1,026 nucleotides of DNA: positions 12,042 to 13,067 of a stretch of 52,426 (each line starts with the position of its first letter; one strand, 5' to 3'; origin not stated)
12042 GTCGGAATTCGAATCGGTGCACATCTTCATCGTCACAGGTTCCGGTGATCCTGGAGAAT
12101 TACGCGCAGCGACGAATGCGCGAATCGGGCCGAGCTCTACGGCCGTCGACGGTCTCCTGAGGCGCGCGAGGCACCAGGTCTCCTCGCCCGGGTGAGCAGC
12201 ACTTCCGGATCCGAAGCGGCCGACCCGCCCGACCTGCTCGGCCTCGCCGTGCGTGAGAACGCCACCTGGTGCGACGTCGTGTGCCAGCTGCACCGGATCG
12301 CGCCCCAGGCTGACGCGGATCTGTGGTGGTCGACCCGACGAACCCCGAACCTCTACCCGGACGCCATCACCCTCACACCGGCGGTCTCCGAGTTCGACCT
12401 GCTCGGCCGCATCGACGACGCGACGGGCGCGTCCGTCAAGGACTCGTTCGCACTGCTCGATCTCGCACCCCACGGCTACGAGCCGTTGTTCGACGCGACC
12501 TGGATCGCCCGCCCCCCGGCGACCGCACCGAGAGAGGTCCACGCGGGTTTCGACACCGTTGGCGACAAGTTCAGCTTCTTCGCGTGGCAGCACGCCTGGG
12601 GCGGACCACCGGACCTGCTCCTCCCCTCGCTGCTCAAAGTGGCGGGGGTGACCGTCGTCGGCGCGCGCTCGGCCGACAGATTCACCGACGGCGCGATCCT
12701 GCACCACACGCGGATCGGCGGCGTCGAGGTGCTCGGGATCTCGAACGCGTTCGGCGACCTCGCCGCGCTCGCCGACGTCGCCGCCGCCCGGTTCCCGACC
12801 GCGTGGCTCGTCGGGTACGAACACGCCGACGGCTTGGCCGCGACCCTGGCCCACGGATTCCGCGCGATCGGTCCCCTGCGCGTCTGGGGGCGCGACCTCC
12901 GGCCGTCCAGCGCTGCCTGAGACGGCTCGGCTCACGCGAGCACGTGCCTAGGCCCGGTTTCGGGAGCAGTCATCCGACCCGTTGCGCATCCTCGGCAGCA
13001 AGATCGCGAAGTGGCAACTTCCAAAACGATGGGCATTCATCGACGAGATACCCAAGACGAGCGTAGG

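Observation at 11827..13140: Fatty-acid-CoA ligase gene gutted and its core replaced by compositionally foreign DNA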

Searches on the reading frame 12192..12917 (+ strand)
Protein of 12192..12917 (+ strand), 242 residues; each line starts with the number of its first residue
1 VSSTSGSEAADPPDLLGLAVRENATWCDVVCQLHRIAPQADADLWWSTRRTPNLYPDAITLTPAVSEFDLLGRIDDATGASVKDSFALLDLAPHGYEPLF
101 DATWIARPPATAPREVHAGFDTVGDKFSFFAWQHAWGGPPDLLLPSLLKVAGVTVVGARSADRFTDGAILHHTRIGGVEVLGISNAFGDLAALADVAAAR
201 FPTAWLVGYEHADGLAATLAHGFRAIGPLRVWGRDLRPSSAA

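Call 6: search_protein_families(library=pfam, proteins=[window:12192-12917:+], max_evalue=1)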
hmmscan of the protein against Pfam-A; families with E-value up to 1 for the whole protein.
window:12192-12917:+ (242 aa): 0 families

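Call 7: find_homologous_proteins(query=window:12192-12917:+)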
Query window:12192-12917:+ (242 aa): 370 proteins with E <= 0.001 among 8000 candidates; the best 120 are listed.
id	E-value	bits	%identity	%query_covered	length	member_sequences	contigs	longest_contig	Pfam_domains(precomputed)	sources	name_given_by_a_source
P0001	8.6e-159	545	100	100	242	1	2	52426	-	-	-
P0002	1.4e-84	302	62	92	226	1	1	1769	-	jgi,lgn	jgi:hypothetical protein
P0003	3.0e-82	294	63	92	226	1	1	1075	-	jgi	jgi:hypothetical protein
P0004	7.0e-82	293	61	92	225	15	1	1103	-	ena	-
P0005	1.0e-80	289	59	92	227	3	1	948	-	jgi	-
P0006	5.0e-79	283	60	90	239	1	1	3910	-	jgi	jgi:hypothetical protein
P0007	7.4e-79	283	59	92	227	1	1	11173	-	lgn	-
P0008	2.3e-77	278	59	92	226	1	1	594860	-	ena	-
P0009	2.5e-77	278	58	92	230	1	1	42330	-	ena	-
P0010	6.9e-76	273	58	90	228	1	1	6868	-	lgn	-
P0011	9.4e-76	273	60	89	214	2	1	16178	-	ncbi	-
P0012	9.9e-75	269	59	92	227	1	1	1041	-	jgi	jgi:hypothetical protein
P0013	1.4e-73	265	55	93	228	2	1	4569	-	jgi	-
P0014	1.8e-72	262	58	93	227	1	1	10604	-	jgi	jgi:hypothetical protein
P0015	2.4e-71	258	56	95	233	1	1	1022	-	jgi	jgi:hypothetical protein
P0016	3.8e-71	257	57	91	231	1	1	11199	-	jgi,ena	jgi:hypothetical protein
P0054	3.6e-38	149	55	56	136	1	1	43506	-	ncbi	-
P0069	2.4e-36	143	44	90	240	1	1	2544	-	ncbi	-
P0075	4.3e-36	143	41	91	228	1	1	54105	-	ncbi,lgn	-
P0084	1.1e-35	141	44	91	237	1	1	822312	-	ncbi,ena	-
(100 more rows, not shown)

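Call 8: search_protein_families(library=ncbifam, proteins=[window:12192-12917:+], max_evalue=1)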
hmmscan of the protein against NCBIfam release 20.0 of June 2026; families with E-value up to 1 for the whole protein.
window:12192-12917:+ (242 aa): 0 families

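Call 9: find_encoding_contigs(protein=P0001, flank=10000, max_places=6)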
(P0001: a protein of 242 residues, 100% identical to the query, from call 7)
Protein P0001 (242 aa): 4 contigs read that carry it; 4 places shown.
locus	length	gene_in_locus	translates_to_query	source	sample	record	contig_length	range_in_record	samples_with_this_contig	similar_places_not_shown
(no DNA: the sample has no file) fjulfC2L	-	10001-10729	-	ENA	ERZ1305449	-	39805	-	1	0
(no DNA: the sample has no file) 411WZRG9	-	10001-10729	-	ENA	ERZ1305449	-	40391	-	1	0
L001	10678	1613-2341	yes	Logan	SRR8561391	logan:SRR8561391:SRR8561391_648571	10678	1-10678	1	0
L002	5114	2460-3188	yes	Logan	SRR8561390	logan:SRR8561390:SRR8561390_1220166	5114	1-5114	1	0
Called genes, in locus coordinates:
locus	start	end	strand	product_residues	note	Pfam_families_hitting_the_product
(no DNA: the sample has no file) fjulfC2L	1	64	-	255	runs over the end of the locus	PF00378:ECH_1, PF16113:ECH_2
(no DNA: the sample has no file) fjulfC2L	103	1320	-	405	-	PF05977:MFS_3, PF07690:MFS_1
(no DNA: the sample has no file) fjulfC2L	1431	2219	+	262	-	PF00565:SNase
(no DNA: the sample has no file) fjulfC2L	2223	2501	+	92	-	PF09413:DUF2007 (weak)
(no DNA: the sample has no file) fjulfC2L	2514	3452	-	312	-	PF00487:FA_desaturase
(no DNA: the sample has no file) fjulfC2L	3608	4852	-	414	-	PF00067:p450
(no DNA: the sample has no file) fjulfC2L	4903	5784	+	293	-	PF00296:Bac_luciferase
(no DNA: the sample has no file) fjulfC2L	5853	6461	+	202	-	-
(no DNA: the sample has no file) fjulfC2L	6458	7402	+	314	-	-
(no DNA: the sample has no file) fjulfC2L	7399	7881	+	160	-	PF06271:RDD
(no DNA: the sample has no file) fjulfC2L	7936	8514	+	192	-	PF03729:DUF308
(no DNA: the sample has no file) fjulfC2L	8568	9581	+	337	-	PF01040:UbiA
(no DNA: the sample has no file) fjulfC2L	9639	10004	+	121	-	-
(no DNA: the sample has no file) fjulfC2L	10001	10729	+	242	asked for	-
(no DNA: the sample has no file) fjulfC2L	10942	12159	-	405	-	PF02771:Acyl-CoA_dh_N, PF02770:Acyl-CoA_dh_M, PF00441:Acyl-CoA_dh_1, PF08028:Acyl-CoA_dh_2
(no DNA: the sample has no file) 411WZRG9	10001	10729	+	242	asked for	-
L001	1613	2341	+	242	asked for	-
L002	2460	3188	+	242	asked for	-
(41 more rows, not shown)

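Call 21: find_encoding_contigs(protein=P0008, flank=6000, max_places=3)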
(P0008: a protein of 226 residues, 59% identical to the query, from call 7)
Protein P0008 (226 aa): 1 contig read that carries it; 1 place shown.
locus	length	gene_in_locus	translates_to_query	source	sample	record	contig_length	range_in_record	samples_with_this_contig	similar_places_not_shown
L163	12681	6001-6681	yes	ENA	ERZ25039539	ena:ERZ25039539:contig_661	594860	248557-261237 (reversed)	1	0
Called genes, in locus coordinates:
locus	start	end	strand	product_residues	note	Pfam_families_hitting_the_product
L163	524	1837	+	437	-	PF01645:Glu_synthase, PF01070:FMN_dh (weak)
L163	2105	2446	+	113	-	-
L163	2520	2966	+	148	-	PF00205:TPP_enzyme_M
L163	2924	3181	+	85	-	PF02775:TPP_enzyme_C (weak)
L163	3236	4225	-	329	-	PF20434:BD-FAE (weak)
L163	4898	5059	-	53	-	-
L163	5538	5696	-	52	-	PF01042:Ribonuc_L-PSP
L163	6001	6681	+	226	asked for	-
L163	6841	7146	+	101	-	PF00583:Acetyltransf_1, PF13508:Acetyltransf_7, PF13673:Acetyltransf_10, PF08445:FR47 (weak)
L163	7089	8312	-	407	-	PF00999:Na_H_Exchanger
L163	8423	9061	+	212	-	PF07638:Sigma70_ECF (faint), PF04542:Sigma70_r2, PF22029:PhyR_sigma2 (weak), PF08281:Sigma70_r4_2, PF04545:Sigma70_r4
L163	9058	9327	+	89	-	PF13490:zf-HC2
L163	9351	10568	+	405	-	PF13336:AcetylCoA_hyd_C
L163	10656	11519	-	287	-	PF00296:Bac_luciferase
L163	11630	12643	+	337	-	PF00067:p450 (faint)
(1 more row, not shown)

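Call 22: find_encoding_contigs(protein=P0009, flank=6000, max_places=3)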
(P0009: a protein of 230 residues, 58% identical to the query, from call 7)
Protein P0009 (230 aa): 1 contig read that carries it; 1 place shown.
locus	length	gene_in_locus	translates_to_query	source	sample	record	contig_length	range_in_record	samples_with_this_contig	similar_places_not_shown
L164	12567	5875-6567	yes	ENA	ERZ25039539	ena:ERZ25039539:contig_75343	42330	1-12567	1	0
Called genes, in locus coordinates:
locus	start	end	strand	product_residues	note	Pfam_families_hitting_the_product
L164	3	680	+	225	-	?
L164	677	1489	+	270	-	-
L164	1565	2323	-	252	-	PF00106:adh_short, PF13561:adh_short_C2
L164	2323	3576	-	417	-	PF00109:ketoacyl-synt, PF02801:Ketoacyl-synt_C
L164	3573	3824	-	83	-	PF14573:PP-binding_2 (weak), PF00550:PP-binding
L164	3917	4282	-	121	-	PF00106:adh_short, PF13561:adh_short_C2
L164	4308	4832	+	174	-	-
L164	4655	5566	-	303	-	PF00698:Acyl_transf_1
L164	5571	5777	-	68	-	-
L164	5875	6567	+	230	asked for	-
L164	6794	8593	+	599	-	PF05935:Arylsulfotrans, PF14269:Arylsulfotran_2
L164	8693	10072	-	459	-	PF02771:Acyl-CoA_dh_N, PF02770:Acyl-CoA_dh_M, PF00441:Acyl-CoA_dh_1, PF08028:Acyl-CoA_dh_2 (weak)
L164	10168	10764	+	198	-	PF00072:Response_reg, PF03861:ANTAR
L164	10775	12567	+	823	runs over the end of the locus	PF02739:5_3_exonuc_N, PF01367:5_3_exonuc, PF00476:DNA_pol_A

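Call 27: search_solved_structures(query=A1, max_evalue=10, show_alignments=2)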
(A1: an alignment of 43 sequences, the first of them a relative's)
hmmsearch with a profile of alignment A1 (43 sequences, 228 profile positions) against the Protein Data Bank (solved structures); distinct sequences matched with E-value up to 10: 1.
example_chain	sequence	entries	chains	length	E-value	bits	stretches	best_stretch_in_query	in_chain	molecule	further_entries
2qe9_A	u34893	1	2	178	0.11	15.2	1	161-227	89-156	Uncharacterized protein yizA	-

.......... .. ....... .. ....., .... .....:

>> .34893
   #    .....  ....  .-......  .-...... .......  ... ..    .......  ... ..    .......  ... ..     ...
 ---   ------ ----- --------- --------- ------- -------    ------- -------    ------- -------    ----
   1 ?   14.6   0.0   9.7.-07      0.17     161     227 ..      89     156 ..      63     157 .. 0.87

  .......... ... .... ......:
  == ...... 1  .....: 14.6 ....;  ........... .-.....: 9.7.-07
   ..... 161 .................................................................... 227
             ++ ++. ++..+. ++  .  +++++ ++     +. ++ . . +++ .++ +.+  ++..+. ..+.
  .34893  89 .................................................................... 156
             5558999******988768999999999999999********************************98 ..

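Call 32: find_encoding_contigs(protein=P0011, flank=6000, max_places=2)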
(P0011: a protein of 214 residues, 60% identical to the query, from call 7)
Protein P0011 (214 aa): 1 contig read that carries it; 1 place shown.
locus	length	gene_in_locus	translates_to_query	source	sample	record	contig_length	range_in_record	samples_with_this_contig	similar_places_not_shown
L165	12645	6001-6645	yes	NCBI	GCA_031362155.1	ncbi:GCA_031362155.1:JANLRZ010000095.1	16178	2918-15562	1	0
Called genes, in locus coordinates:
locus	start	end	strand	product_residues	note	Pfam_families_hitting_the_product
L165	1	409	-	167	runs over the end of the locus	PF02620:YceD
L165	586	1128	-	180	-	PF00430:ATP-synt_B (faint)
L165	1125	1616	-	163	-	PF01467:CTP_transf_like, PF08218:Citrate_ly_lig (weak)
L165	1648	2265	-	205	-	PF03602:Cons_hypoth95, PF06325:PrmA (weak)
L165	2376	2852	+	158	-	PF08281:Sigma70_r4_2, PF04545:Sigma70_r4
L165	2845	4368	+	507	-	-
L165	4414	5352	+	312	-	-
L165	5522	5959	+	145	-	PF00293:NUDIX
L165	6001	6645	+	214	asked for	-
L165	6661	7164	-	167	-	-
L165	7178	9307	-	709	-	PF17191:RecG_wedge, PF01336:tRNA_anti-codon, PF00270:DEAD, PF04851:ResIII (weak), PF00271:Helicase_C, PF19833:RecG_dom3_C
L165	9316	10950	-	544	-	PF02734:Dak2, PF21645:FakA-like_M, PF13684:FakA-like_C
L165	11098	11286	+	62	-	PF00830:Ribosomal_L28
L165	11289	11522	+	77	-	-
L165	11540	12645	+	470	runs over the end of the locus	PF10708:DUF2510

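Call 33: find_encoding_contigs(protein=P0007, flank=6000, max_places=2)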
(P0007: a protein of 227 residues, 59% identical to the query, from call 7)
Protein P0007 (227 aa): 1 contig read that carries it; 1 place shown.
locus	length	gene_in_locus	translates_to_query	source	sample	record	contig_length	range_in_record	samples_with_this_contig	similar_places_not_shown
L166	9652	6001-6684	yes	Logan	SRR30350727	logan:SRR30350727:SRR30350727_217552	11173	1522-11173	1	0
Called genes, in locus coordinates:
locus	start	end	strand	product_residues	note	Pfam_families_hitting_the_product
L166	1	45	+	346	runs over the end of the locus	PF02720:DUF222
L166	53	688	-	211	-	PF01613:Flavin_Reduct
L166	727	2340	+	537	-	PF00355:Rieske, PF01645:Glu_synthase, PF01070:FMN_dh (weak)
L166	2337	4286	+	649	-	PF00355:Rieske, PF02776:TPP_enzyme_N, PF00205:TPP_enzyme_M, PF02775:TPP_enzyme_C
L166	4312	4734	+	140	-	PF18029:Glyoxalase_6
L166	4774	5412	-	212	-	-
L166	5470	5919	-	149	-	-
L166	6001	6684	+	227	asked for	-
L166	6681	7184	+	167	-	PF00583:Acetyltransf_1, PF13673:Acetyltransf_10, PF13508:Acetyltransf_7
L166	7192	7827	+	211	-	PF07638:Sigma70_ECF (weak), PF04542:Sigma70_r2, PF22029:PhyR_sigma2 (faint), PF08281:Sigma70_r4_2, PF04545:Sigma70_r4 (weak)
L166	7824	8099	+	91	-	PF13490:zf-HC2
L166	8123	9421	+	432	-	PF13336:AcetylCoA_hyd_C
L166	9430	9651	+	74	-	?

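Call 34: find_encoding_contigs(protein=P0016, flank=6000, max_places=2)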
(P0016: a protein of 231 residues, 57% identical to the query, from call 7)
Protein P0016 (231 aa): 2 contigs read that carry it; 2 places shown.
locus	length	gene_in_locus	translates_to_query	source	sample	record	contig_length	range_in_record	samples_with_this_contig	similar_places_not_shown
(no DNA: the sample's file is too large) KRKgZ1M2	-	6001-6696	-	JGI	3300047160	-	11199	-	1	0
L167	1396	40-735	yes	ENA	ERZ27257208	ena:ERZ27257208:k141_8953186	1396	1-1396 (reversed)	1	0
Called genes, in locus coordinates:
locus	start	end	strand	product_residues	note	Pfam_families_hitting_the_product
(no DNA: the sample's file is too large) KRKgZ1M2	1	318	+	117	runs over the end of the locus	PF10708:DUF2510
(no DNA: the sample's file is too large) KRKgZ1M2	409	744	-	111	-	-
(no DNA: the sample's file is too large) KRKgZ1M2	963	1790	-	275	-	PF00106:adh_short, PF08659:KR (faint), PF13561:adh_short_C2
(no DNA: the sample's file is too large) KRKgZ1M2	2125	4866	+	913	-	PF00211:Guanylate_cyc, PF13481:AAA_25 (faint), PF25872:HTH_77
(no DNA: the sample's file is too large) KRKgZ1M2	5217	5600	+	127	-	-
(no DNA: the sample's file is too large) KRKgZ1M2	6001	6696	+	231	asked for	-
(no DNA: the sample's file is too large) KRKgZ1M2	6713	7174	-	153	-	-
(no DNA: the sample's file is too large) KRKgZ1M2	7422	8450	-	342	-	PF00196:GerE, PF13936:HTH_38 (weak)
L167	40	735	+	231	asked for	-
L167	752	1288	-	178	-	-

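Call 35: predict_structure(alignment_id=A1)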
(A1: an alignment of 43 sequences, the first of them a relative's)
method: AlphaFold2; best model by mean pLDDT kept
length: 242 residues; sequences in the alignment: 43
mean_pLDDT: 94.5   pTM: 0.89
mean pLDDT of the five models: 94.5, 94.2, 93.8, 93.7, 93.7
residues with pLDDT >= 90: 215; 70-90: 18; 50-70: 9; < 50: 0
segments of 3 or more residues with pLDDT < 50: none
pLDDT, mean of each block of 10 residues (from residue 1): 70 95 99 98 98 97 98 97 98 97 98 84 98 97 98 98 97 98 97 95 98 94 98 83 52
secondary structure, 60 per line:
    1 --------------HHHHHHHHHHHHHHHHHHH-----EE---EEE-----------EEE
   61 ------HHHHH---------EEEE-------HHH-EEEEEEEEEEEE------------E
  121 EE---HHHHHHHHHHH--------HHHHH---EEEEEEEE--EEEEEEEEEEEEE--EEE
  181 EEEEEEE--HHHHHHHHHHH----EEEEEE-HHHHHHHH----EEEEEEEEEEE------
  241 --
elements in order: H15-33 E44-46 E58-60 H67-71 E81-84 E96-107 E120-122 H126-136 H145-149 E153-160 E163-175 E178-187 H190-200 E205-210 H212-219 E224-234

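Call 36: search_dna_similar(query=window:12192-12917:+, collection=plasmids, mode=protein, max_rows=12)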
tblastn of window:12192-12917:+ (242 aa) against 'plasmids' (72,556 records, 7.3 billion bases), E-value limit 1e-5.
Records with a match: 38; places in all: 41; records where one place covers at least 80% of the query: 29.
Best place of each record, by identity: <60% 38.
By first word of the organism name: Rhizobium 29; Streptomyces 5; Streptantibioticus 2; Nonomuraea 1; Ensifer 1.
By predicted mobility (MOB-suite, as given by PLSDB): non-mobilizable 31; mobilizable 5; conjugative 2.
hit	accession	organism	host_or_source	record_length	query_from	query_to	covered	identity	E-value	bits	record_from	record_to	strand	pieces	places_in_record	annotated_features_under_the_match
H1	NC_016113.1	Streptantibioticus cattleyicolor NRRL 8057 = DSM 46488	-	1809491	15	239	93%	39.2%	7e-29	121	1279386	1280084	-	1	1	none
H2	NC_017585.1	Streptantibioticus cattleyicolor NRRL 8057 = DSM 46488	-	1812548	15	239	93%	39.2%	7e-29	121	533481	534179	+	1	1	none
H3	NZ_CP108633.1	Streptomyces sp. NBC_01136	-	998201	15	232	90%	40.4%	2e-30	125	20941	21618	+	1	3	hypothetical protein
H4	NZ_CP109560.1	Streptomyces sp. NBC_01384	-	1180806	15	232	90%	40.4%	2e-30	125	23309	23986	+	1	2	record has no annotation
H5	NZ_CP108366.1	Streptomyces sp. NBC_01340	-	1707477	15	232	90%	39.6%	2e-29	122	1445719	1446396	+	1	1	none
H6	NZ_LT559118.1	Nonomuraea gerenzanensis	-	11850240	19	234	89%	39.4%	1e-26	114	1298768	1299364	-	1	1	none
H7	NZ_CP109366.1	Streptomyces sp. NBC_01558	-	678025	15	232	90%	38.4%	4e-26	113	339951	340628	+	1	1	hypothetical protein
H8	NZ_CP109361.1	Streptomyces sp. NBC_01562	-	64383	61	232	71%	39.7%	7e-18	89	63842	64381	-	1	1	hypothetical protein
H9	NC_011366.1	Rhizobium leguminosarum bv. trifolii WSM2304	-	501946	2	232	95%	26.3%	2e-11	71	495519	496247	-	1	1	hypothetical protein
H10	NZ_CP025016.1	Rhizobium leguminosarum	Lotus corniculatus,Bacteria culture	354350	22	232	87%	28.4%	5e-11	69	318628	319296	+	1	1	hypothetical protein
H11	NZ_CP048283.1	Rhizobium leguminosarum bv. viciae 248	Fava bean,whole organism,nodules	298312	22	232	87%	28.4%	7e-8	60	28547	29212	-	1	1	hypothetical protein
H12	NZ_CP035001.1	Rhizobium acidisoli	Phaseolus vulgaris,root nodule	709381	2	232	95%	25.9%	3e-10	67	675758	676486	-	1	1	hypothetical protein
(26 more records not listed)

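Call 37: search_dna_similar(query=window:12192-12917:+, collection=phages, mode=protein, max_rows=12)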
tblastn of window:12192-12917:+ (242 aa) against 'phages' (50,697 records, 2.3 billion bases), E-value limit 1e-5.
No match.

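Call 40: fold_search(model_id=the predicted structure, library=pdb)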
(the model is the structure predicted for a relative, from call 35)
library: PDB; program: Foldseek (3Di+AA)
matches with E <= 10: 810; with E <= 0.001: 118
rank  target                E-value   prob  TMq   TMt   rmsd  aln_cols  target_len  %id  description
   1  6wqb                  2.2e-07  1.00  0.47  0.41  10.2       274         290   13  Crystal structure of VipF from Legionella hackeliae in complex with acetyl-CoA (released 2021-11-10)
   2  7wx7                  2.2e-07  1.00  0.48  0.43   9.5       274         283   11  complex of a legionella acetyltransferase VipF and COA/ACO (released 2023-02-22)
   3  3ec4_B                3.4e-07  1.00  0.54  0.58   5.7       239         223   15  Crystal structure of Putative Acetyltransferase from the GNAT family (YP_497011.1) from NOVOSPHINGOBIUM AROMATICIVORAN (released 2008-09-09)
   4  7wx5                  3.4e-07  1.00  0.45  0.39   9.7       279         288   11  a Legionella acetyltransferase effector VipF (released 2023-02-22)
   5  7wx6                  4.6e-07  1.00  0.45  0.41  10.4       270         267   11  A Legionella acetyltransferase VipF (released 2022-09-14)
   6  4ius                  5.9e-07  1.00  0.57  0.55   5.8       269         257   14  GCN5-related N-acetyltransferase from Kribbella flavida. (released 2013-01-30)
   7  6wqc                  1.2e-06  1.00  0.46  0.40  10.5       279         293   11  Crystal structure of VipF from Legionella hackeliae in complex with CoA (released 2021-11-10)
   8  2fs5_A                2.4e-06  1.00  0.47  0.50   5.9       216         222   12  Crystal structure of TDP-fucosamine acetyltransferase (WecD)- apo form (released 2006-08-01)
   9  8fi4                  5.2e-06  1.00  0.45  0.28   6.4       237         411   15  Crystal Structure of Glycylpeptide N-tetradecanoyltransferase (N-myristoyl transferase) (NMT) from Leishmania major Frie (released 2022-12-28)
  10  3frm_D                7.5e-06  1.00  0.52  0.50   6.0       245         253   10  The crystal structure of a functionally unknown conserved protein from Staphylococcus epidermidis ATCC 12228. (released 2009-01-27)
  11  3frm_A                9.6e-06  1.00  0.57  0.56   4.7       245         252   10  The crystal structure of a functionally unknown conserved protein from Staphylococcus epidermidis ATCC 12228. (released 2009-01-27)
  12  2wuu                  9.6e-06  1.00  0.47  0.30   5.9       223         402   14  Structure of N-myristoyltransferase from L. donovani (released 2009-12-01)
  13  3ec4_A                1.2e-05  1.00  0.54  0.57   5.9       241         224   13  Crystal structure of Putative Acetyltransferase from the GNAT family (YP_497011.1) from NOVOSPHINGOBIUM AROMATICIVORAN (released 2008-09-09)
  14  5ag6                  1.3e-05  1.00  0.44  0.29   6.5       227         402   15  CRYSTAL STRUCTURE OF LEISHMANIA MAJOR N-MYRISTOYLTRANSFERASE (NMT) WITH BOUND MYRISTOYL-COA AND A THIAZOLIDINONE LIGAND (released 2015-10-07)
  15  3frm_C                1.5e-05  1.00  0.51  0.49   6.3       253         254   11  The crystal structure of a functionally unknown conserved protein from Staphylococcus epidermidis ATCC 12228. (released 2009-01-27)
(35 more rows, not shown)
